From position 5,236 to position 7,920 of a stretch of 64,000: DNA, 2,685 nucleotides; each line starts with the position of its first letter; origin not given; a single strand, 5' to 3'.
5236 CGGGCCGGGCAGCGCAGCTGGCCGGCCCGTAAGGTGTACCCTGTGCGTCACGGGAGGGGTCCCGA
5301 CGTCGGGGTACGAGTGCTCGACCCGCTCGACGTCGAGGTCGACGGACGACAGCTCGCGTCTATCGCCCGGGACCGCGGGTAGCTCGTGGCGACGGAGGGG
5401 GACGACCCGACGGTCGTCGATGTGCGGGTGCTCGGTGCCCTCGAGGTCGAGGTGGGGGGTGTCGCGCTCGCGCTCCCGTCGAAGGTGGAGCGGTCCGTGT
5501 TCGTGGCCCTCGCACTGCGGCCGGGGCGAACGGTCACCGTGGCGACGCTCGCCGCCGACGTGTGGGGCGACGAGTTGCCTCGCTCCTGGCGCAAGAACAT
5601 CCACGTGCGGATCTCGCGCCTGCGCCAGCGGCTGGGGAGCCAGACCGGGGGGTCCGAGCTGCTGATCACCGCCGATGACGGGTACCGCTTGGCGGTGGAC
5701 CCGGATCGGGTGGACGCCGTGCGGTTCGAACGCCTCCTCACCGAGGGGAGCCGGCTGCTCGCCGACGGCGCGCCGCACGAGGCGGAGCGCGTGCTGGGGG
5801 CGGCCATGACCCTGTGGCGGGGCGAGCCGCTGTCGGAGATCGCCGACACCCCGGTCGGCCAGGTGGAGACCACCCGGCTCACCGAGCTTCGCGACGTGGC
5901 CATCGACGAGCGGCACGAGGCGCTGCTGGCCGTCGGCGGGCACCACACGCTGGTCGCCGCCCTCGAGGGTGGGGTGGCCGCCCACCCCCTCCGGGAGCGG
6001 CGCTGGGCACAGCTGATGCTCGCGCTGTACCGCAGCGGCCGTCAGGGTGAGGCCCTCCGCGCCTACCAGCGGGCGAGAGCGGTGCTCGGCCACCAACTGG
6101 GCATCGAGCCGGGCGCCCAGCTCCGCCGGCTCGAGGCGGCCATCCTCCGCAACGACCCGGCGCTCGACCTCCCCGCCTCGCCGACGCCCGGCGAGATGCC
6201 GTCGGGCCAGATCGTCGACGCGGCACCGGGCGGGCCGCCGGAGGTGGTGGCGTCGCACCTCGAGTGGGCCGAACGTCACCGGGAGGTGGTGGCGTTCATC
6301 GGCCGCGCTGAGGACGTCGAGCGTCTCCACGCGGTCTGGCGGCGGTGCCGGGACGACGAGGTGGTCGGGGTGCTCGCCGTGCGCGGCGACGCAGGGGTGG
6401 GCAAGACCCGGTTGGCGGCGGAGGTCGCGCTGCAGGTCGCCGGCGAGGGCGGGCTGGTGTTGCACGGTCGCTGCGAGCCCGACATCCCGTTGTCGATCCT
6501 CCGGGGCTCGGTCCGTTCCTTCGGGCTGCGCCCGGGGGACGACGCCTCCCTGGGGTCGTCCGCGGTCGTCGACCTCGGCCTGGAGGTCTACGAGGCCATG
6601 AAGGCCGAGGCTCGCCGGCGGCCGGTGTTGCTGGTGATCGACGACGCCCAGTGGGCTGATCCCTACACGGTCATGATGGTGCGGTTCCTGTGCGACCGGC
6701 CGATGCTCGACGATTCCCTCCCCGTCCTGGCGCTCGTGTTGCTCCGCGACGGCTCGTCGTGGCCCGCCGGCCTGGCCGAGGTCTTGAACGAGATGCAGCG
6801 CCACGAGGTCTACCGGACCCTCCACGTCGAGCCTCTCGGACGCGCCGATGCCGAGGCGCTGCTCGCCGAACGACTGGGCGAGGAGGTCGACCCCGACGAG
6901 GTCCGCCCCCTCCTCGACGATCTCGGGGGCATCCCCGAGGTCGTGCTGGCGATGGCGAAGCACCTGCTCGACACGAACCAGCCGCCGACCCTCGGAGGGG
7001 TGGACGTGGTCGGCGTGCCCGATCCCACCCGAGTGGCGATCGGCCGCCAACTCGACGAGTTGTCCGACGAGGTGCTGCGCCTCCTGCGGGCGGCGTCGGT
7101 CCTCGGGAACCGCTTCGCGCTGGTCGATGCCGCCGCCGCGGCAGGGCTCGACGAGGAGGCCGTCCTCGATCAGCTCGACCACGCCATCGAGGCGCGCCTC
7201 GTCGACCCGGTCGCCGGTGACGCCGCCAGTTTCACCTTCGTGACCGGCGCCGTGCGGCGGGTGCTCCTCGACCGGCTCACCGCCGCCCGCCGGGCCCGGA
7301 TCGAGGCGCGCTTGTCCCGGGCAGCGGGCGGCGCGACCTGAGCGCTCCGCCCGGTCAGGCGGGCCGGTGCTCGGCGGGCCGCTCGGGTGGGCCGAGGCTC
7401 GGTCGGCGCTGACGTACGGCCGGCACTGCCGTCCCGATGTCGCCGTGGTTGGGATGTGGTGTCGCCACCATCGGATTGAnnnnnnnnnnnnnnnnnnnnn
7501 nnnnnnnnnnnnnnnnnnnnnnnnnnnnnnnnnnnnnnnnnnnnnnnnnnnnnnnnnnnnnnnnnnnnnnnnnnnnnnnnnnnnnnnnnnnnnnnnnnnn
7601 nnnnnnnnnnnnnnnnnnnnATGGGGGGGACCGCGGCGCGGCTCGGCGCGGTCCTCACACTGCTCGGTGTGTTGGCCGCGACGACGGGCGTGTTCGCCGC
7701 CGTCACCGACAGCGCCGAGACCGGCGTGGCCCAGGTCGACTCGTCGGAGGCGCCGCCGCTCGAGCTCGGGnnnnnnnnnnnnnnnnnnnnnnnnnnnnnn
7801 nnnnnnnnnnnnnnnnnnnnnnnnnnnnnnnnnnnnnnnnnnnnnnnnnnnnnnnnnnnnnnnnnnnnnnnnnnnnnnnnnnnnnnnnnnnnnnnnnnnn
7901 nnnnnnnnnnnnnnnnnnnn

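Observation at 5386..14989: SARP-bracketed tapA/tasA/sipW-like surface-fibre locus (best candidate for an undescribed system)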

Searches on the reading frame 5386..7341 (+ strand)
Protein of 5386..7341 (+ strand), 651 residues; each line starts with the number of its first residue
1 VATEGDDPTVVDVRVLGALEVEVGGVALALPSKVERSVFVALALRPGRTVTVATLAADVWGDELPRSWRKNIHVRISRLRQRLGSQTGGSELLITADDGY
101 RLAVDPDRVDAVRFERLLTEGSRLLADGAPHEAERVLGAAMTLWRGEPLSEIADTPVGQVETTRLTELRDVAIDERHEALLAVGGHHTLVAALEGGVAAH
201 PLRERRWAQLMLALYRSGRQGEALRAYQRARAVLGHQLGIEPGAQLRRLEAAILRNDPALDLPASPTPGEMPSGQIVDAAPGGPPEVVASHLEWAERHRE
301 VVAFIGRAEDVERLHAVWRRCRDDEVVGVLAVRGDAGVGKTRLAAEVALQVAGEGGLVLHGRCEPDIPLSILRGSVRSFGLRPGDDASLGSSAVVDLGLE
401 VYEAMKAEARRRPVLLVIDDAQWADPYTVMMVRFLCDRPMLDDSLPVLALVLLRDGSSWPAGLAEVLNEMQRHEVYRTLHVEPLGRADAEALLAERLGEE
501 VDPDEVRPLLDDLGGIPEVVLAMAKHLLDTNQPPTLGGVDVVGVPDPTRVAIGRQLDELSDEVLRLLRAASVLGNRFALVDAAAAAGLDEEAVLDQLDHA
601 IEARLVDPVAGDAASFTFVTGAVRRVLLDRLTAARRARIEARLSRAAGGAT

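Call 9: search_protein_families(library=pfam, proteins=[window:5386-7341:+], max_evalue=0.1)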
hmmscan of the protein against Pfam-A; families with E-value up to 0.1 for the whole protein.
window:5386-7341:+ (651 aa): 7 families
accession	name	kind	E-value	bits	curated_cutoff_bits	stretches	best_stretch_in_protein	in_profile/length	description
PF03704.23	BTAD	-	8.3e-42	143.4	22.1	1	109-254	1-146/146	Bacterial transcriptional activator domain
PF13191.12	AAA_16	-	2.9e-18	67.4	32.6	1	304-441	2-161/167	AAA ATPase domain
PF00486.34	Trans_reg_C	-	1e-07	32.4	26.2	1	33-102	8-77/77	Transcriptional regulatory protein, C terminal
PF13401.12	AAA_22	-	2.4e-05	25.1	27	1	328-435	6-104/130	AAA domain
PF13481.12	AAA_25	-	0.014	15.5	27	1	315-363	23-68/195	AAA domain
PF05729.18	NACHT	-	0.02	15.1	26.7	1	329-353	2-26/167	NACHT domain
PF00931.28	NB-ARC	-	0.073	12.7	23.5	0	315-348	6-39/248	NB-ARC domain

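Call 10: search_protein_families(library=ncbifam, proteins=[window:5386-7341:+], max_evalue=0.1)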
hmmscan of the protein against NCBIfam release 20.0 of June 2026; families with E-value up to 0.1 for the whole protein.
window:5386-7341:+ (651 aa): 7 families
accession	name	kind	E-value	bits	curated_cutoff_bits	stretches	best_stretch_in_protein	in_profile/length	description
NF053617.1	SARPRegAfsRStmc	equivalog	3.5e-45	154.3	1430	1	12-350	30-343/986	SARP-family global regulator AfsR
NF041231.1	BagI_FevR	exception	1.6e-36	126.2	500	1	36-258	16-237/315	AfsR/SARP family transcriptional regulator BagI/FevR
TIGR03903.1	TOMM_kin_cyc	equivalog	2.5e-14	52.1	705.75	2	404-646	626-861/1267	TOMM system kinase/cyclase fusion protein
TIGR03015.1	pepcterm_ATPase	hypoth_equivalog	0.00019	21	324.5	1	328-499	44-207/269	XrtA/PEP-CTERM system-associated ATPase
NF045944.1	ResRegRpaBCyano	equivalog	0.0023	17.4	330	1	33-96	156-220/229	response regulator transcription factor RpaB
NF045991.1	RespRegCtrARhodob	equivalog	0.045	13.5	350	0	16-95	136-213/224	response regulator transcription factor CtrA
NF040689.1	MtrAB_MtrA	equivalog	0.053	12.8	300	1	22-96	139-211/219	MtrAB system response regulator MtrA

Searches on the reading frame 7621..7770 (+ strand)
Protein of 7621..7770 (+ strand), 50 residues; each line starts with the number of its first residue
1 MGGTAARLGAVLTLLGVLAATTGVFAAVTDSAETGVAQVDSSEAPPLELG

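Call 13: search_protein_families(library=ncbifam, proteins=[window:7621-7770:+], max_evalue=10)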
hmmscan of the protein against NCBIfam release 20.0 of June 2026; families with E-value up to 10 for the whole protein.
seq(50 aa): 1 family
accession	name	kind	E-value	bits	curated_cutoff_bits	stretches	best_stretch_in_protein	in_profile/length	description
NF052432.1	TC0500_fam_Inc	equivalog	0.24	10.7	240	1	5-31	39-65/214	TC0500 family inclusion membrane protein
